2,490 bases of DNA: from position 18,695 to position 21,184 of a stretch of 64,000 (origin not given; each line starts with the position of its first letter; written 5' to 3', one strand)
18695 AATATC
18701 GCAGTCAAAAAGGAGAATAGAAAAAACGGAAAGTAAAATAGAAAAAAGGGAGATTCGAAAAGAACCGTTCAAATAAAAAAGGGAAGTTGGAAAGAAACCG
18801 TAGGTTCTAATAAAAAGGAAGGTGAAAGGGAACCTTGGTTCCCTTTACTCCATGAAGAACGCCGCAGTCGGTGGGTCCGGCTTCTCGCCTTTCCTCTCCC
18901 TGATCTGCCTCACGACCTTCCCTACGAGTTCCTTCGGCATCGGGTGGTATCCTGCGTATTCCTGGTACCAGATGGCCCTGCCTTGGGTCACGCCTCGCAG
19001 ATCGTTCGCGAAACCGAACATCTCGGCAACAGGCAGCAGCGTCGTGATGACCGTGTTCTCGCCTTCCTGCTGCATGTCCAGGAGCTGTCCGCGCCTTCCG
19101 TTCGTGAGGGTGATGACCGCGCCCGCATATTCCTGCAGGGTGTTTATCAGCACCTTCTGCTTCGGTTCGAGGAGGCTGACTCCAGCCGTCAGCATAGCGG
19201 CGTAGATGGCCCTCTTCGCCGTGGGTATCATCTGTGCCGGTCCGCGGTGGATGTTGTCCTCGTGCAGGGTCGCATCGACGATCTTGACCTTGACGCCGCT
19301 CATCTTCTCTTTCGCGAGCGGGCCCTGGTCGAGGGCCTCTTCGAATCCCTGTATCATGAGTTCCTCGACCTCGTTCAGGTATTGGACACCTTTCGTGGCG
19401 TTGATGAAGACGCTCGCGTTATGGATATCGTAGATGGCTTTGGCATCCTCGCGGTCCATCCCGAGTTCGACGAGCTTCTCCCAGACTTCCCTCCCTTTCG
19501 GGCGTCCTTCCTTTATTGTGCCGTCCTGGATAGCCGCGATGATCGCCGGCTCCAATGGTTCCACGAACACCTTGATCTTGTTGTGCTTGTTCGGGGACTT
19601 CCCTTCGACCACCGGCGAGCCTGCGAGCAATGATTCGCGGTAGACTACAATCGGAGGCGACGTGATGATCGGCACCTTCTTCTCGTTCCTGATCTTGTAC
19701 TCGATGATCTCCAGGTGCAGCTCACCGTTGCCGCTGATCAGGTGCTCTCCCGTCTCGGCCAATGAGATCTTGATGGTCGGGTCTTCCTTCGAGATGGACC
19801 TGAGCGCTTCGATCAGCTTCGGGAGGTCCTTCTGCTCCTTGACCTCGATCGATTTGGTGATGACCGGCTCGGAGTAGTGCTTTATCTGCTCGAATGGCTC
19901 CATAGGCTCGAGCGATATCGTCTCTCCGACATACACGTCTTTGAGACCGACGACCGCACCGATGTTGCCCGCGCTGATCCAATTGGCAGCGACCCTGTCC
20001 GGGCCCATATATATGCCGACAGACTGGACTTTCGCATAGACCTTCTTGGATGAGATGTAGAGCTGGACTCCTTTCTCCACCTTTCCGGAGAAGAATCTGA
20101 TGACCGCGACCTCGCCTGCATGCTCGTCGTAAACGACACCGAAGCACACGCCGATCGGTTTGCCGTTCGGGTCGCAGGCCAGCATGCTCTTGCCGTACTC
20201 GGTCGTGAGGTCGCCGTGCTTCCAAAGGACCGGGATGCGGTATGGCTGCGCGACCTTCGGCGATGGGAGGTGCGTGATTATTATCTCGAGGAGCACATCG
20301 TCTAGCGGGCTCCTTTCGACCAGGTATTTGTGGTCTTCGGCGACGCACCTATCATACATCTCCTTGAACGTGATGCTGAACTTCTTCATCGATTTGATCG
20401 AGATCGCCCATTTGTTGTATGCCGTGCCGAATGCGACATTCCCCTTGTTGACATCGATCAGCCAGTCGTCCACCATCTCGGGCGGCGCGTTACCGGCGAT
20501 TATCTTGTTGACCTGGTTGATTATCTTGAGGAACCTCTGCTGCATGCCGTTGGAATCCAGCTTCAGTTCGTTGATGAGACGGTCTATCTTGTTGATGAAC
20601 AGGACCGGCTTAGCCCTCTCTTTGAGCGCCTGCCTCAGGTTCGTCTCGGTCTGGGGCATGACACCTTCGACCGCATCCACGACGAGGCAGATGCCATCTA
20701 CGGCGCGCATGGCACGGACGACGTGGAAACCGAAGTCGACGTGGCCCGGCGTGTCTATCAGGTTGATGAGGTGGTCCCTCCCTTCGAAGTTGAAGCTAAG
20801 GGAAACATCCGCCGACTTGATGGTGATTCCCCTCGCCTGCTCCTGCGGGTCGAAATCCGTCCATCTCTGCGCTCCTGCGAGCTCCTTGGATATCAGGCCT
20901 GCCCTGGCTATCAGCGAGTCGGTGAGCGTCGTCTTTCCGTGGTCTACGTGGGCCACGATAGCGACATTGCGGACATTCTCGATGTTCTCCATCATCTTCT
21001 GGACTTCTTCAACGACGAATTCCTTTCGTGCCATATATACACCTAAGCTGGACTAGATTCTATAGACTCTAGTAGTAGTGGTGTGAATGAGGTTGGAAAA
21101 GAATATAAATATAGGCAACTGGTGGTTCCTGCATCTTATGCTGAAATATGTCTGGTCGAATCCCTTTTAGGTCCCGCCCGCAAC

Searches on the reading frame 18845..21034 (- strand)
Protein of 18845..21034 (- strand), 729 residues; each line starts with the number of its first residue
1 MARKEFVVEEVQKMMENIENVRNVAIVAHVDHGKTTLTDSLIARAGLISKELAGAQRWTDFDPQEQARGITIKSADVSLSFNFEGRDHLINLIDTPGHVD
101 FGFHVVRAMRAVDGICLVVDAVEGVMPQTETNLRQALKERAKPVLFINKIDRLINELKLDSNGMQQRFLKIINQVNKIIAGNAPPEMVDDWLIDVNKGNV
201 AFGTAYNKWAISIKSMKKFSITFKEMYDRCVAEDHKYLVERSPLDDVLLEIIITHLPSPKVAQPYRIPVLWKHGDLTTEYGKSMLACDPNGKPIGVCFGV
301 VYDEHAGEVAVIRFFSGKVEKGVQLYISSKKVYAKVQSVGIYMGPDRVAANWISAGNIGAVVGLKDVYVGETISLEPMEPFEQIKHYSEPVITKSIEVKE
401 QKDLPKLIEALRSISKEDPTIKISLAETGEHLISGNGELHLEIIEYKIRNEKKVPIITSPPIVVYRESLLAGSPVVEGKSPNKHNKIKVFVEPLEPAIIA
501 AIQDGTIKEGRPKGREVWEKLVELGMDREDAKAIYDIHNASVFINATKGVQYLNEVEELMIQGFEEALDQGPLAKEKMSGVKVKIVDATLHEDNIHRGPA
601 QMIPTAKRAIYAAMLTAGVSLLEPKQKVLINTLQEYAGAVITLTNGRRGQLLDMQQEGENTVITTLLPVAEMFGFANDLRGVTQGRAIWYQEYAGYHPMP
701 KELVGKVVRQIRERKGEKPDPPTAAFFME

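Call 65: search_protein_families(library=pfam, proteins=[window:18845-21034:-], max_evalue=0.0001)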
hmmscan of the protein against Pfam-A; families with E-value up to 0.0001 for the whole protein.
window:18845-21034:- (729 aa): 7 families
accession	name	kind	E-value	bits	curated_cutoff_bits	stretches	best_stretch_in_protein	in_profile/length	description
PF00009.33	GTP_EFTU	-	9.6e-54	182.3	26.5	1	20-257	2-187/188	Elongation factor Tu GTP binding domain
PF03764.24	EFG_IV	-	7.4e-26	90.8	24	1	517-617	16-120/121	Elongation factor G, domain IV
PF00679.30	EFG_C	-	9.3e-23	80.5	27.9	1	621-703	2-85/89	Elongation factor G C-terminus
PF14492.12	EFG_III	-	4.6e-18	65.5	27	1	388-458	2-73/75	Elongation Factor G, domain III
PF03144.31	GTP_EFTU_D2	-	4.1e-10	40.4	30.3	1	307-373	1-72/73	Elongation factor Tu domain 2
PF22042.2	EF-G_D2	-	1.1e-07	32.3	27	1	295-373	4-81/84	Elongation factor G domain 2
PF01926.29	MMR_HSR1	-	1.6e-05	25.4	21.9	1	24-148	2-112/113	50S ribosome-binding GTPase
